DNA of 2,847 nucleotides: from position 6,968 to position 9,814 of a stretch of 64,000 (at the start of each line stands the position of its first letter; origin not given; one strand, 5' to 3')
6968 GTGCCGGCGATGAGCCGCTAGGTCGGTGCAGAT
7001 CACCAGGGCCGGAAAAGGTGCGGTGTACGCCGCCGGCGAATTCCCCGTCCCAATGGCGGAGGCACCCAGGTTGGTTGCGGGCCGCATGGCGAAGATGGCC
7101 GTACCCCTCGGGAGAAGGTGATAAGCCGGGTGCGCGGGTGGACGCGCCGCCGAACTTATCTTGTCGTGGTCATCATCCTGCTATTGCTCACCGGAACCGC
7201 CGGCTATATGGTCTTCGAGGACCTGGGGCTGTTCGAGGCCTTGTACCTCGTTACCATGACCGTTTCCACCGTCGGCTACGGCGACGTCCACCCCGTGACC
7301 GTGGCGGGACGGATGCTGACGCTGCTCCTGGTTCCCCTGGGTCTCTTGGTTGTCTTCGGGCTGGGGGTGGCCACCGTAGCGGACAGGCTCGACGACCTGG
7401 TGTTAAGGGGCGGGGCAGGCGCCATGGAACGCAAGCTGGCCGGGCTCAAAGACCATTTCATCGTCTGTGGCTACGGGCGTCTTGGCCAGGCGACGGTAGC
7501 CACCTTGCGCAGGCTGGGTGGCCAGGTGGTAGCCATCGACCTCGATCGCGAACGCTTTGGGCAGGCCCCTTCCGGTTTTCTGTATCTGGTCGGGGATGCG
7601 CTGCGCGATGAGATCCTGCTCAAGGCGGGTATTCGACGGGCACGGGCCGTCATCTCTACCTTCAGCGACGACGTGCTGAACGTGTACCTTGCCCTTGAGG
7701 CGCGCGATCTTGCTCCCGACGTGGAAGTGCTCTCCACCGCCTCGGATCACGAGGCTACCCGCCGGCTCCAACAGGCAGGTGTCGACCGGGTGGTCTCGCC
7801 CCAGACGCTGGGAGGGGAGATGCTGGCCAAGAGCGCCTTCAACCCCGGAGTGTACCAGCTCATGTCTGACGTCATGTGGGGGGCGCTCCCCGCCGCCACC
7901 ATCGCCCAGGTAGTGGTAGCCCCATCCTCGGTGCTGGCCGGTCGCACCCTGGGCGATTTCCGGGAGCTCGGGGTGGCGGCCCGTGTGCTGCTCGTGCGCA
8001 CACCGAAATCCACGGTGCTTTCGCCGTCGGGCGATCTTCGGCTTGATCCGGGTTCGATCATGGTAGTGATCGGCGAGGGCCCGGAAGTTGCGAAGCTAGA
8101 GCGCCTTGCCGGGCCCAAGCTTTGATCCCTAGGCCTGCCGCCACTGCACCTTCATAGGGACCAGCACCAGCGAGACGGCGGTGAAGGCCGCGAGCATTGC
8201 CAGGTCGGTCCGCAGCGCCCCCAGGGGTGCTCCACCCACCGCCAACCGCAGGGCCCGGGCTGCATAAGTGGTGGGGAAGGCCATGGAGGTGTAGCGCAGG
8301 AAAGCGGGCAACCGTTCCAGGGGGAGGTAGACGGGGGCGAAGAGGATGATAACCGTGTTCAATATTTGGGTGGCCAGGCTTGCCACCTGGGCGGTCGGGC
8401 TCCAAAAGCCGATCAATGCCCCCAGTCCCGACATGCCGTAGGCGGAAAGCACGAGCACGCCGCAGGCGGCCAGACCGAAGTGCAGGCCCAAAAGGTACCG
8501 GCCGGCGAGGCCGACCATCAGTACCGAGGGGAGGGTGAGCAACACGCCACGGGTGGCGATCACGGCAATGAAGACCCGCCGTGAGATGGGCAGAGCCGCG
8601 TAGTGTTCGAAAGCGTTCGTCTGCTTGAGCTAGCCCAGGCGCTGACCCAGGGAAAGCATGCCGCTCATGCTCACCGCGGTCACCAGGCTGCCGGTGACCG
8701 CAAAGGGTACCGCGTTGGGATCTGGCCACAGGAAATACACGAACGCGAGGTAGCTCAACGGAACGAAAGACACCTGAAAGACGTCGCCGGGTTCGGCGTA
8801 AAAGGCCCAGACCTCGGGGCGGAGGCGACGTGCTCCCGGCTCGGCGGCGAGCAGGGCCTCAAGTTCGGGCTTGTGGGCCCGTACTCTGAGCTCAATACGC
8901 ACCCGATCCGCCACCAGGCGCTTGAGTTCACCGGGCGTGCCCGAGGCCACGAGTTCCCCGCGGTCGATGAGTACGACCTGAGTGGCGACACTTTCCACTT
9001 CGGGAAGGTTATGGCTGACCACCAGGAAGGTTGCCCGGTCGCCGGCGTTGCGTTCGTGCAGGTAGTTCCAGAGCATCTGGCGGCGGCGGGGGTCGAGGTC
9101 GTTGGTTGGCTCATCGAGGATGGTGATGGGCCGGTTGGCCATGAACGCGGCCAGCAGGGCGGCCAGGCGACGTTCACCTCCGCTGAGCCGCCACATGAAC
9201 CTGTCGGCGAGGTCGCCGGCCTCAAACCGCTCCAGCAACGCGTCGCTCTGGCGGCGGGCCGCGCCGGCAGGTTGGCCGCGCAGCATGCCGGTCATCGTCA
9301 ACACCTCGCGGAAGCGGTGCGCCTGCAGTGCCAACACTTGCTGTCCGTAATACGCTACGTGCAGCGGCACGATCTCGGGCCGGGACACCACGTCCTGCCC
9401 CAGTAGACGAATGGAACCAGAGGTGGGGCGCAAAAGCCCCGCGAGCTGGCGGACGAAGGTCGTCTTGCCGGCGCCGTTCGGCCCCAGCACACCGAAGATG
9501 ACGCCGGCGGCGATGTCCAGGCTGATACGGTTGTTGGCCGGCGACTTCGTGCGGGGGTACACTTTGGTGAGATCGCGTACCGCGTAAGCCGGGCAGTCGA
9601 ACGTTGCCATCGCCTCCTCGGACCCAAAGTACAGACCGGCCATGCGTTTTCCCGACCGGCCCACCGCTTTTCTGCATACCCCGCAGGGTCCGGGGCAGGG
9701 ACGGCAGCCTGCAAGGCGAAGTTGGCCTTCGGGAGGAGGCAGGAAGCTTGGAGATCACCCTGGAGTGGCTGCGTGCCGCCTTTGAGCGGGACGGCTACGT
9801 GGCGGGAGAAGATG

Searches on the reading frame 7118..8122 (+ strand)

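Call 5: search_protein_families(library=ncbifam, proteins=[window:7118-8122:+])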
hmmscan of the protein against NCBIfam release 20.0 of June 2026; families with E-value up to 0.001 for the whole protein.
window:7118-8122:+ (335 aa): 10 families
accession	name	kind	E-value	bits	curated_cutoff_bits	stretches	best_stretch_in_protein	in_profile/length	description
NF007828.0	PRK10537.1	equivalog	3.3e-32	112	425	1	38-238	179-376/403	voltage-gated potassium channel protein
NF007039.0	PRK09496.3-2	equivalog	2.9e-11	42.8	293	1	115-330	4-219/446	Trk system potassium transporter TrkA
NF002924.0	PRK03562.1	equivalog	1.8e-10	39.9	752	1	90-225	381-517/623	glutathione-regulated potassium-efflux system protein KefC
NF007031.0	PRK09496.1-2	equivalog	3.1e-09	36.4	289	1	157-330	284-450/458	Trk system potassium transporter TrkA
NF007042.0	PRK09496.3-5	equivalog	6.9e-09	34.9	467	1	114-332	3-224/466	Trk system potassium transporter TrkA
NF007034.0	PRK09496.2-1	subfamily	9.7e-09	34.6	344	1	114-327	3-214/445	Trk system potassium transporter TrkA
NF007041.0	PRK09496.3-4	equivalog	4.3e-08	32.3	386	1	113-331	229-443/450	Trk system potassium transporter TrkA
NF007950.1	PRK10669.1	equivalog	5.9e-08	32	700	1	60-227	368-534/547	YbaL family putative K(+) efflux transporter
NF040645.1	K_channel_Meth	equivalog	4.3e-05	23.4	300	1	38-72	157-191/203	hyperpolarization-activated voltage-gated potassium channel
NF007038.0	PRK09496.2-6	equivalog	8.3e-05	21.5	374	1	115-332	4-222/445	Trk system potassium transporter TrkA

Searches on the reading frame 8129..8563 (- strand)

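Call 57: search_protein_families(library=pfam, proteins=[window:8129-8563:-], max_evalue=0.00001)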
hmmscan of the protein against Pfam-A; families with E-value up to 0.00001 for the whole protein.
window:8129-8563:- (144 aa): 2 families
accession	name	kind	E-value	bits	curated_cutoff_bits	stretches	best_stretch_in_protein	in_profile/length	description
PF01061.29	ABC2_membrane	-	3.1e-12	46.9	26.9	1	9-106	106-207/211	ABC-2 type transporter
PF12698.13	ABC2_membrane_3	-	2.4e-06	27.3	31.6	1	7-134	216-344/347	ABC-2 family transporter protein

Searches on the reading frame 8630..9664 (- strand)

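Call 5: search_protein_families(library=ncbifam, proteins=[window:8630-9664:-])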
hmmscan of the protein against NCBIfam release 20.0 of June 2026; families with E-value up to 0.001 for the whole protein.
window:8630-9664:- (344 aa): 186 families (the best 25 are shown)
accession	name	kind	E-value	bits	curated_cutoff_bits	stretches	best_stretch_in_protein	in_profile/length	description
TIGR01188.1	drrA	subfamily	6.7e-53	179.9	312.45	1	41-260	6-225/302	daunorubicin resistance ABC transporter, ATP-binding protein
NF010060.0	PRK13537.1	equivalog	2.5e-31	108.7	521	1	27-247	16-233/314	nodulation factor ABC transporter ATP-binding protein NodI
NF010068.0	PRK13548.1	equivalog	2.6e-31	108.6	261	1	42-247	19-230/261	heme ABC transporter ATP-binding protein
TIGR03873.1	F420-0_ABC_ATP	hypoth_equivalog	8.4e-31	107.1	372.4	1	47-263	20-238/256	putative F420-0 ABC transporter ATP-binding protein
NF033858.1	ABC2_perm_RbbA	equivalog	1.4e-30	106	1050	1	42-249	280-486/909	ribosome-associated ATPase/putative transporter RbbA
TIGR04521.1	ECF_ATPase_2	equivalog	3.6e-30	105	330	2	151-249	136-234/279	energy-coupling factor transporter ATPase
TIGR00968.1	3a0106s01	subfamily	1.2e-29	103.5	342.75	1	29-253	3-224/237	sulfate ABC transporter ATP-binding protein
TIGR01257.1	rim_protein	equivalog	1.2e-29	102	4012.85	1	29-268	1940-2178/2272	rim ABC transporter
TIGR03522.1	GldA_ABC_ATP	equivalog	1.3e-29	103.7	402.6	1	28-252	4-224/301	gliding motility-associated ABC transporter ATP-binding subunit GldA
TIGR03864.1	PQQ_ABC_ATP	hypoth_equivalog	7.3e-29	100.9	302.25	1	28-249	3-221/236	ABC transporter, ATP-binding subunit, PQQ-dependent alcohol dehydrogenase system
TIGR04406.1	LPS_export_lptB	equivalog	9.5e-28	97.1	240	1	28-247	3-222/239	LPS export ABC transporter ATP-binding protein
NF008105.0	PRK10851.1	equivalog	1.5e-27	96.3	502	1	29-259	5-236/362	sulfate/thiosulfate ABC transporter ATP-binding protein CysA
NF010059.0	PRK13536.1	equivalog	7.5e-27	94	549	1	28-248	45-262/342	nodulation factor ABC transporter ATP-binding protein NodI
TIGR04520.1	ECF_ATPase_1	equivalog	1.3e-26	93.6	315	2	140-259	117-235/269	energy-coupling factor transporter ATPase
NF040933.2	ABC_arch_GlcV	equivalog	1.4e-26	93.3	450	1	29-247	5-229/357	glucose ABC transporter ATP-binding protein GlcV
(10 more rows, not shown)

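Call 57: search_protein_families(library=pfam, proteins=[window:8630-9664:-], max_evalue=0.00001)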
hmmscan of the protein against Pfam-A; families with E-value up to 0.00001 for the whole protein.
window:8630-9664:- (344 aa): 3 families
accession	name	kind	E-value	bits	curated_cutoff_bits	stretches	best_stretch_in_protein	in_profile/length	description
PF00005.33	ABC_tran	-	2.9e-26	93.2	25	1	45-188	2-137/137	ABC transporter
PF13304.12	AAA_21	-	1.3e-12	48.8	27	1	137-222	215-301/304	AAA domain, putative AbiEii toxin, Type IV TA system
PF02463.25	SMC_N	-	1.2e-09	38.4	40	1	159-228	136-207/220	RecF/RecN/SMC N terminal domain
